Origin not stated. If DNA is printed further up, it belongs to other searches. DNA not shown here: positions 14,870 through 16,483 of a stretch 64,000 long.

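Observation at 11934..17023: DprE1-like/DprE2-like oxidase-reductase pair wired to a GT2 and a GT-C-like transferase: candidate undescribed lipid-linked sugar epimerisation pathway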

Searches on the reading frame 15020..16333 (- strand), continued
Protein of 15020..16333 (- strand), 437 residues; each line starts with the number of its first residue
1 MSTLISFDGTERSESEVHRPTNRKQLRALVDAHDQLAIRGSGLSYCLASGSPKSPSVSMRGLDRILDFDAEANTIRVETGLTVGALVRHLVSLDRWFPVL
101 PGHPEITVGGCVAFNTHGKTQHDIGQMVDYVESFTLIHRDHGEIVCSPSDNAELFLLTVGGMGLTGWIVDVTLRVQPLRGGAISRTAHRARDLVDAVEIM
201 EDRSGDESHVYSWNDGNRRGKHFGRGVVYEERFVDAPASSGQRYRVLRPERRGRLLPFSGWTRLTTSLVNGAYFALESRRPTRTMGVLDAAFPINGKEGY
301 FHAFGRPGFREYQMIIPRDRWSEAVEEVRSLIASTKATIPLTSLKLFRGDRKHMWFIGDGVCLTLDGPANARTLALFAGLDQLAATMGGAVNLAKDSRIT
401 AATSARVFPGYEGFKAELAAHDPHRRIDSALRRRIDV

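Call 53: get_annotated_region(hit=H12, flank=6000)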
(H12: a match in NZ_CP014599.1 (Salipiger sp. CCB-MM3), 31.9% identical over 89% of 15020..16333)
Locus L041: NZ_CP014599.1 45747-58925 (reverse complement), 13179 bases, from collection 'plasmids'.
description: Salipiger sp. CCB-MM3 plasmid unnamed3, complete sequence
organism: Salipiger sp. CCB-MM3 (NCBI taxid 1792508)
taxonomy: Bacteria; Pseudomonadota; Alphaproteobacteria; Rhodobacterales; Roseobacteraceae; Salipiger; Salipiger sp. CCB-MM3
host: -; source: mangrove soil; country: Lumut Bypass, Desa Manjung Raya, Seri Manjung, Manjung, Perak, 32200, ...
typing (MOB-suite, as given by PLSDB): non-mobilizable; replicon rep_cluster_634
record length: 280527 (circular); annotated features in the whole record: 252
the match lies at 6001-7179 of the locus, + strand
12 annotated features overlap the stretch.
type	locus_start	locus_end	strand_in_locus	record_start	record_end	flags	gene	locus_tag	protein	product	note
CDS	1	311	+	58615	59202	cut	-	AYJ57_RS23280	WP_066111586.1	TRAP transporter small permease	GO:0015740 - C4-dicarboxylate transport [Evidence IEA]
CDS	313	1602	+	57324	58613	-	-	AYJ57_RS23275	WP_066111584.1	TRAP transporter large permease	GO:0008643 - carbohydrate transport [Evidence IEA]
CDS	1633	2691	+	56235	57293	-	dctP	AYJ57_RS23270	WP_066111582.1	TRAP transporter substrate-binding protein DctP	GO:0055085 - transmembrane transport [Evidence IEA]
CDS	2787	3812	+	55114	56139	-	-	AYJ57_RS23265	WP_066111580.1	putative sulfate exporter family transporter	-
CDS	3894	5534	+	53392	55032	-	-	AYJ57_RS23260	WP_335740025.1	UbiA family prenyltransferase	-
CDS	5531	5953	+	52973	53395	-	-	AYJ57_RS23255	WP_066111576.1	GtrA family protein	-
CDS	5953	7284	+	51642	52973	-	-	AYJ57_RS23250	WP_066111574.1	FAD-binding oxidoreductase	-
CDS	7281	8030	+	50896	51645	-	-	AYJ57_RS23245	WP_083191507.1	SDR family oxidoreductase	-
CDS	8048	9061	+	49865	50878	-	-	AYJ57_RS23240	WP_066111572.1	glycosyltransferase family 2 protein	-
CDS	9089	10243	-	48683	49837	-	-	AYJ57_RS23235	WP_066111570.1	glycosyltransferase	-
CDS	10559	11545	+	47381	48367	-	-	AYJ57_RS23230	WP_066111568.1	sulfotransferase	-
CDS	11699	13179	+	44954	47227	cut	-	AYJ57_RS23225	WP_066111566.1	exopolysaccharide transport family protein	-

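Call 56: search_protein_families(library=pfam, proteins=[L007:15723-16682:-, L006:232-1314:-, L029:13445-14365:+, L029:14365-15324:+, L029:7406-8512:+, L024:12993-13964:-, L022:13056-14117:+, L025:11884-12972:+, L027:14220-15134:-, L027:12783-14171:-], max_evalue=0.001)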
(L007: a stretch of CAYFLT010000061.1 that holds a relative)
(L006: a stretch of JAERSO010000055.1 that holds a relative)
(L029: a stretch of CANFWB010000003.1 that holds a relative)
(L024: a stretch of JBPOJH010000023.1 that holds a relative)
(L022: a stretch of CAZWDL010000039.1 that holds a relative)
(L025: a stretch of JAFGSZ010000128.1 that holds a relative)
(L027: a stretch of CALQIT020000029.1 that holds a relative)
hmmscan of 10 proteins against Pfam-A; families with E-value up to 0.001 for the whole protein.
L007:15723-16682:- (319 aa): 9 families
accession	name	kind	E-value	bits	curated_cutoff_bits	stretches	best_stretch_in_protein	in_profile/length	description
PF16363.11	GDP_Man_Dehyd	-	3.3e-67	227.7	27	1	4-298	1-329/332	GDP-mannose 4,6 dehydratase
PF01370.27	Epimerase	-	7.7e-66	222.4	20.9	1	4-238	2-240/240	NAD dependent epimerase/dehydratase family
PF02719.21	Polysacc_synt_2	-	5e-21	75.6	20.2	1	4-261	2-252/293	Polysaccharide biosynthesis protein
PF01073.25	3Beta_HSD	-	5.6e-16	58.8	22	1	5-216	2-219/280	3-beta hydroxysteroid dehydrogenase/isomerase family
PF04321.23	RmlD_sub_bind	-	1.8e-12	47.3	27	1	1-159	1-138/287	RmlD substrate binding domain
PF13460.12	NAD_binding_10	-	1.6e-11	44.8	27.2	1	7-156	1-131/184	NAD(P)H-binding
PF07993.18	NAD_binding_4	-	2e-11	44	20.1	1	5-175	1-206/258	Male sterility protein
PF00106.31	adh_short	-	0.00025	21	26.6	0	4-73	4-72/195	short chain dehydrogenase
PF08659.16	KR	-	0.00053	20.4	22.6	1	4-73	4-76/180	KR domain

L006:232-1314:- (360 aa): 2 families
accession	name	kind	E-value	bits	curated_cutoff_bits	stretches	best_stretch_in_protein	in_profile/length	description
PF01041.23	DegT_DnrJ_EryC1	-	6e-100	335.4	19.8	1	8-353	2-360/360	DegT/DnrJ/EryC1/StrS aminotransferase family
PF00155.27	Aminotran_1_2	-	0.00039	20.2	19.7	1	32-117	44-139/361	Aminotransferase class I and II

L029:13445-14365:+ (306 aa): 3 families
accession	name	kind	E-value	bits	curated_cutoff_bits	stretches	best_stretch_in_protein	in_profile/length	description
PF00535.33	Glycos_transf_2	-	3.1e-14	53.7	23.3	1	6-173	1-167/168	Glycosyl transferase family 2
PF13641.12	Glyco_tranf_2_3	-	1.5e-09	38.6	27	1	5-218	3-219/230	Glycosyltransferase like family 2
PF13632.12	Glyco_trans_2_3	-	1.2e-06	29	27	1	84-221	2-135/198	Glycosyl transferase family group 2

L029:14365-15324:+ (319 aa): 3 families
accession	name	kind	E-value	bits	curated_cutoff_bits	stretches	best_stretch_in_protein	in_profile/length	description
PF16363.11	GDP_Man_Dehyd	-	4.9e-106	355.4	27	1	5-311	1-332/332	GDP-mannose 4,6 dehydratase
PF01370.27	Epimerase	-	6e-55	186.7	20.9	1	4-244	1-240/240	NAD dependent epimerase/dehydratase family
PF04321.23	RmlD_sub_bind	-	2.7e-05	23.8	27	1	3-167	2-143/287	RmlD substrate binding domain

L029:7406-8512:+ (368 aa): 0 families

L024:12993-13964:- (323 aa): 1 family
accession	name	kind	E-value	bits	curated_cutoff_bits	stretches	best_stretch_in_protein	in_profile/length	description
PF00535.33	Glycos_transf_2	-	9e-16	58.7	23.3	1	14-174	2-164/168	Glycosyl transferase family 2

L022:13056-14117:+ (353 aa): 6 families
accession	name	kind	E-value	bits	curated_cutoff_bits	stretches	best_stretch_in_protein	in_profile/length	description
PF01370.27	Epimerase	-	4.9e-44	151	20.9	1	4-274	1-240/240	NAD dependent epimerase/dehydratase family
PF16363.11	GDP_Man_Dehyd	-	1.8e-33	116.9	27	1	5-339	1-330/332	GDP-mannose 4,6 dehydratase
PF04321.23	RmlD_sub_bind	-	1.6e-14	54.1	27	1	3-140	2-108/287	RmlD substrate binding domain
PF02719.21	Polysacc_synt_2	-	1.3e-09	38.1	20.2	1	5-135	2-130/293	Polysaccharide biosynthesis protein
PF07993.18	NAD_binding_4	-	1.1e-08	34.9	20.1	1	83-215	90-214/258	Male sterility protein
PF01073.25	3Beta_HSD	-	4.1e-06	26.5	22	1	5-155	1-138/280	3-beta hydroxysteroid dehydrogenase/isomerase family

L025:11884-12972:+ (362 aa): 2 families
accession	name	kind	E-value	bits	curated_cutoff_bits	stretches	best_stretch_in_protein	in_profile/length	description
PF00534.26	Glycos_transf_1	-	1.1e-20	74.3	26.4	1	207-340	24-171/172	Glycosyl transferases group 1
PF13692.12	Glyco_trans_1_4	-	8.4e-17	62.2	27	1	207-327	11-142/142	Glycosyl transferases group 1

L027:14220-15134:- (304 aa): 0 families

L027:12783-14171:- (462 aa): 0 families

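Call 57: search_protein_families(library=ncbifam, proteins=[L007:15723-16682:-, L029:14365-15324:+, L022:13056-14117:+, L003:10025-10969:+, L003:3797-5725:+, L003:9086-9634:+], max_evalue=1e-10)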
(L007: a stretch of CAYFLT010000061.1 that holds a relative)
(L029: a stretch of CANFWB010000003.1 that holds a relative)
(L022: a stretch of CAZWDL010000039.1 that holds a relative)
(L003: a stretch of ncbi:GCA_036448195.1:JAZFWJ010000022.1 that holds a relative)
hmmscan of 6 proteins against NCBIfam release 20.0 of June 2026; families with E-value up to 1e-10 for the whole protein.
L007:15723-16682:- (319 aa): 21 families
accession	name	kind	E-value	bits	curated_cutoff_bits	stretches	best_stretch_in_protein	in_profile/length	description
TIGR01181.1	dTDP_gluc_dehyt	equivalog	2.5e-125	417.8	365.1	1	3-315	2-321/321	dTDP-glucose 4,6-dehydratase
NF007490.0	PRK10084.1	subfamily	7.6e-93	311.4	649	1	1-317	1-346/361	dTDP-glucose 4,6-dehydratase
NF007582.0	PRK10217.1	equivalog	6.7e-84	282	698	1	2-317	3-343/355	dTDP-glucose 4,6-dehydratase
TIGR04180.1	EDH_00030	hypoth_equivalog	1.5e-49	168.7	475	1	4-259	2-259/297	NAD-dependent 4,6-dehydratase LegB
TIGR01179.1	galE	equivalog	2.1e-36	125.4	262.3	1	2-178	1-178/332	UDP-glucose 4-epimerase GalE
TIGR02197.1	heptose_epim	equivalog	4.3e-23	82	274.6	1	4-276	2-279/316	ADP-glyceromanno-heptose 6-epimerase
TIGR03466.1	HpnA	hypoth_equivalog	7.1e-23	81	367.65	1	1-261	1-251/327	hopanoid-associated sugar epimerase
TIGR02622.1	CDP_4_6_dhtase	equivalog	2e-22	79.8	278.45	1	2-307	6-332/352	CDP-glucose 4,6-dehydratase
NF011728.1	PRK15181.1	equivalog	1.3e-21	77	760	1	3-308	18-340/348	Vi polysaccharide biosynthesis UDP-N-acetylglucosaminuronic acid C-4 epimerase TviC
NF007956.0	PRK10675.1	subfamily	1.3e-20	73.8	394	1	1-153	1-156/338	UDP-glucose 4-epimerase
NF042422.1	oxyalk_red_OleD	equivalog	3.3e-17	62.8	580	1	1-258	1-252/329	2-alkyl-3-oxoalkanoate reductase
TIGR03589.1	PseB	equivalog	3.5e-17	62.3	407.75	1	3-235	7-224/324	UDP-N-acetylglucosamine 4,6-dehydratase (inverting)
NF008872.0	PRK11908.1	equivalog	1.4e-15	57.2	294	1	2-257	3-272/349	bifunctional UDP-4-keto-pentose/UDP-xylose synthase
NF052578.1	StrlDmthSdmBMthl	equivalog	1.8e-15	57.5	600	1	1-258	1-247/328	sterol demethylase protein SdmB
NF047922.1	GDPFucSynFcl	equivalog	3.8e-15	56.1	500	1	87-309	70-305/308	GDP-L-fucose synthase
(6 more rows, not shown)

L029:14365-15324:+ (319 aa): 6 families
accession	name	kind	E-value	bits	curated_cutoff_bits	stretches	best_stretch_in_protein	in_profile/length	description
TIGR01472.1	gmd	equivalog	3.8e-100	335.4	415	1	3-312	2-335/342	GDP-mannose 4,6-dehydratase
TIGR01181.1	dTDP_gluc_dehyt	equivalog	4e-25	88.6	365.1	1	4-310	2-306/321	dTDP-glucose 4,6-dehydratase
TIGR04180.1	EDH_00030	hypoth_equivalog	1.3e-23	83.5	475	1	5-303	2-297/297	NAD-dependent 4,6-dehydratase LegB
TIGR02622.1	CDP_4_6_dhtase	equivalog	2e-20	73.2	278.45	1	2-167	5-172/352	CDP-glucose 4,6-dehydratase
TIGR01179.1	galE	equivalog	7e-18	64.5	262.3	1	5-169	3-166/332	UDP-glucose 4-epimerase GalE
NF007582.0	PRK10217.1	equivalog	8.3e-12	44.8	698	1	1-233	1-240/355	dTDP-glucose 4,6-dehydratase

L022:13056-14117:+ (353 aa): 8 families
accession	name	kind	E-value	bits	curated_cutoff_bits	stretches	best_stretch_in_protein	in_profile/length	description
TIGR01181.1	dTDP_gluc_dehyt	equivalog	1.2e-36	126.4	365.1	1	3-345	1-311/321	dTDP-glucose 4,6-dehydratase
NF007490.0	PRK10084.1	subfamily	7.6e-31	107.4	649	1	3-345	2-334/361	dTDP-glucose 4,6-dehydratase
TIGR01179.1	galE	equivalog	7.9e-27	93.9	262.3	1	3-349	1-328/332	UDP-glucose 4-epimerase GalE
NF007582.0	PRK10217.1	equivalog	2.4e-24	86.1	698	1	1-279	1-257/355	dTDP-glucose 4,6-dehydratase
NF007956.0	PRK10675.1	subfamily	1.6e-20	73.6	394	1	3-145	2-136/338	UDP-glucose 4-epimerase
TIGR02622.1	CDP_4_6_dhtase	equivalog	7.2e-19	68.1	278.45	1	2-153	5-149/352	CDP-glucose 4,6-dehydratase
TIGR04180.1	EDH_00030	hypoth_equivalog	2.9e-14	52.8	475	1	4-278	1-242/297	NAD-dependent 4,6-dehydratase LegB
TIGR01214.1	rmlD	equivalog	2e-12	46.8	224.05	1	3-137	1-104/285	dTDP-4-dehydrorhamnose reductase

L003:10025-10969:+ (314 aa): 1 family
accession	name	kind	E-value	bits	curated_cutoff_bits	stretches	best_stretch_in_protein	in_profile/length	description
NF009516.0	PRK12875.1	equivalog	2.1e-11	43.5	205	1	105-281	69-257/292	prenyltransferase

L003:3797-5725:+ (642 aa): 9 families
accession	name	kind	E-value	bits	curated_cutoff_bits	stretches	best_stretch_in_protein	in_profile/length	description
TIGR00204.1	dxs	equivalog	6.5e-244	811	465.95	1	8-630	4-615/616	1-deoxy-D-xylulose-5-phosphate synthase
NF003933.0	PRK05444.2-2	equivalog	3.4e-177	590.6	395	1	3-626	6-601/606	1-deoxy-D-xylulose-5-phosphate synthase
NF008968.0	PRK12315.1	subfamily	2e-146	488.7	510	2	236-626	199-577/582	1-deoxy-D-xylulose-5-phosphate synthase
NF004559.0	PRK05899.2-5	equivalog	6.7e-67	226.1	488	1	326-625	322-619/627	transketolase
NF004556.0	PRK05899.2-2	equivalog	5.7e-42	143.8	575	1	339-626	345-634/639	transketolase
TIGR00232.1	tktlase_bact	equivalog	1.3e-24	86.6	682.25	1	373-546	405-579/654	transketolase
NF006667.0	PRK09212.1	subfamily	1.5e-20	73.4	321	1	362-612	49-307/327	pyruvate dehydrogenase complex E1 component subunit beta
NF004558.0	PRK05899.2-4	equivalog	2.3e-18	66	788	0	364-531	391-561/651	transketolase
NF008854.0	PRK11892.1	equivalog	1.6e-15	56.8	454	1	367-613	192-447/464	pyruvate dehydrogenase complex E1 component subunit beta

L003:9086-9634:+ (182 aa): 3 families
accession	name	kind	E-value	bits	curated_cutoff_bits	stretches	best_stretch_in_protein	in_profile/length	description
NF002995.0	PRK03759.1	equivalog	4e-51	173.3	127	1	2-164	7-170/185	isopentenyl-diphosphate Delta-isomerase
TIGR02150.1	IPP_isom_1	equivalog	4.9e-39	133.7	105.8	1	4-159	1-155/159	isopentenyl-diphosphate delta-isomerase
NF041653.1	Nud_hyd_Meth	equivalog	2.8e-17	63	300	1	6-166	4-160/170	Nudix hydrolase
